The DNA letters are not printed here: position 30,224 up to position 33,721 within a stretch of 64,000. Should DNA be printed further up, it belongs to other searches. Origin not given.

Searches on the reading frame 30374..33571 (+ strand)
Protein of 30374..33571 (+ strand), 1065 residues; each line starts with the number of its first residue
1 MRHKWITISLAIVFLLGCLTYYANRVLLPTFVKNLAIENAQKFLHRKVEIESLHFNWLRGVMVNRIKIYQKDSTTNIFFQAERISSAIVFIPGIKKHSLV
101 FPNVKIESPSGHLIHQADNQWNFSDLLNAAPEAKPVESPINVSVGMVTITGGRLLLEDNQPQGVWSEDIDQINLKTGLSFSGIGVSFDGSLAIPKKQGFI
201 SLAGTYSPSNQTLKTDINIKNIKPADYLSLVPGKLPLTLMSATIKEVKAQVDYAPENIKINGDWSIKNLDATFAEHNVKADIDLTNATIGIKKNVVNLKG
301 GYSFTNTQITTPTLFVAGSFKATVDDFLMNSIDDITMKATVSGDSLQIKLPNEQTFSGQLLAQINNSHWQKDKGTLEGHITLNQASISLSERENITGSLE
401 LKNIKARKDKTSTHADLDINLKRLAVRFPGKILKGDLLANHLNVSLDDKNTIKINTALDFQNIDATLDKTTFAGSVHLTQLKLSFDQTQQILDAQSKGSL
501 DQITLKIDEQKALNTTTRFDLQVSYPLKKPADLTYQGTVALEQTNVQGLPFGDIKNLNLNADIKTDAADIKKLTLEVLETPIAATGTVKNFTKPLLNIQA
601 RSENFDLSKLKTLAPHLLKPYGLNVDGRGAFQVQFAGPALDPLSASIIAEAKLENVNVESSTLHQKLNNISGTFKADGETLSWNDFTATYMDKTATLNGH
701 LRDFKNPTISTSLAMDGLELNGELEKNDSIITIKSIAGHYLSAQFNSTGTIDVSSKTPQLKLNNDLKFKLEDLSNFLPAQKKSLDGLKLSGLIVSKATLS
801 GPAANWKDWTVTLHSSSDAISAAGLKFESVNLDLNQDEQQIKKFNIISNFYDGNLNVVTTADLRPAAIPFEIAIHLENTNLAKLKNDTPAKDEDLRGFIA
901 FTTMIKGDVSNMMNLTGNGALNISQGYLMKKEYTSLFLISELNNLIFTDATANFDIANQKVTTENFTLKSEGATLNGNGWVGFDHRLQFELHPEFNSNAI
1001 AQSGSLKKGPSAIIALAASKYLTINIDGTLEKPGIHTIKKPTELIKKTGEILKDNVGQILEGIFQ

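Call 18: search_protein_families(library=pfam, proteins=[window:30374-33571:+], max_evalue=0.001)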
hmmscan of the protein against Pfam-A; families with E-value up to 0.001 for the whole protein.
window:30374-33571:+ (1065 aa): 1 family
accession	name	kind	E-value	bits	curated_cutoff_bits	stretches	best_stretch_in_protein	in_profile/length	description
PF05359.17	DUF748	-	3.4e-30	105.3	50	1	3-542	15-523/1037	Domain of Unknown Function (DUF748)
